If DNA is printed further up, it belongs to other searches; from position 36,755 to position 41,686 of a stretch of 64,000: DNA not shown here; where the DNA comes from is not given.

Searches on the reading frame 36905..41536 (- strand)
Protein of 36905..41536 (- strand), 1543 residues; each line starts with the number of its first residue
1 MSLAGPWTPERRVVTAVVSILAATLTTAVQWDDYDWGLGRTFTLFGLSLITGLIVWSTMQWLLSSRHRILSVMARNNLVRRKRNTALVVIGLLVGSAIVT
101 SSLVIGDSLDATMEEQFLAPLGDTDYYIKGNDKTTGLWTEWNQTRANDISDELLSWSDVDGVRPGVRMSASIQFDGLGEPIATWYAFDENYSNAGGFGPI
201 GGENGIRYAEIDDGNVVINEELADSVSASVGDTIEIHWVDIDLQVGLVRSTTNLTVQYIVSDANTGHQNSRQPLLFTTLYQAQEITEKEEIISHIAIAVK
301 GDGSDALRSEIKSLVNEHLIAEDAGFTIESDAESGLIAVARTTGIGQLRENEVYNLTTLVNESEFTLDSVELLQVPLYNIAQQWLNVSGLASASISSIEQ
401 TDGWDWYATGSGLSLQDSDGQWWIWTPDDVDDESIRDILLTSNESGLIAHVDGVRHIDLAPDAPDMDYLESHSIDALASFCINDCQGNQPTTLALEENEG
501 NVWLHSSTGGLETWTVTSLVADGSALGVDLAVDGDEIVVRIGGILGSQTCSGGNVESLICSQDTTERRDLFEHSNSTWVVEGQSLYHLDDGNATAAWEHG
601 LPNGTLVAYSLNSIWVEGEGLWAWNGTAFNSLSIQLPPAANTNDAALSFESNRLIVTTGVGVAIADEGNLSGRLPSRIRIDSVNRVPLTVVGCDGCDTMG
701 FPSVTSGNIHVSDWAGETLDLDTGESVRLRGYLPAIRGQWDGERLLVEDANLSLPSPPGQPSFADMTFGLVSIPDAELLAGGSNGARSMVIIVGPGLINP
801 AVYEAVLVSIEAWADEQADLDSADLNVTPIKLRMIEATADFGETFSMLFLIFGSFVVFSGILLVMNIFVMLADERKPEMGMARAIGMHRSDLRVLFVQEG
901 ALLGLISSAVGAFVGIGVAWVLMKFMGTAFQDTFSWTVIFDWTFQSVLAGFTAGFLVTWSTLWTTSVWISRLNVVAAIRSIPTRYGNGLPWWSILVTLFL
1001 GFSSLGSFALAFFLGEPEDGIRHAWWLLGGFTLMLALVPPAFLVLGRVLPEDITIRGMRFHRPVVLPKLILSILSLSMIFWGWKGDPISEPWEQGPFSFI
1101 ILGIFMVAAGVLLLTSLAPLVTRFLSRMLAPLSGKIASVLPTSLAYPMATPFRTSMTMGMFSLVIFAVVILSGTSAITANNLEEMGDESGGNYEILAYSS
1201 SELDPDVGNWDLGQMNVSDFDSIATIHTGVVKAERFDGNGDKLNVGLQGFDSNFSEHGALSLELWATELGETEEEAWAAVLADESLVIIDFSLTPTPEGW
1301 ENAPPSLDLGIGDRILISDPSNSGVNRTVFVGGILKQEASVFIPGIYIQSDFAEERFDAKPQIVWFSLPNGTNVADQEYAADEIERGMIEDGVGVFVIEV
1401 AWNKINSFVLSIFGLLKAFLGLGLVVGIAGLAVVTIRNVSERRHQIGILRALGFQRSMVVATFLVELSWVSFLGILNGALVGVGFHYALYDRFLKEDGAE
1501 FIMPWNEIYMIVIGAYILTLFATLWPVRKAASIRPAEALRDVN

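Call 20: search_protein_families(library=pfam, proteins=[window:36905-41536:-], max_evalue=0.001)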
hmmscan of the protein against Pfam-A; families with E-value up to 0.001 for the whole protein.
window:36905-41536:- (1543 aa): 2 families
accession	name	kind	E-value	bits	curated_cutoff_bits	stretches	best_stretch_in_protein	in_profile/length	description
PF02687.27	FtsX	-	4.9e-32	110.9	25.5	2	1418-1533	2-118/120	FtsX-like permease C-terminal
PF12704.14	MacB_PCD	-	1.2e-14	55.5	27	1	85-313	1-206/207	MacB-like periplasmic core domain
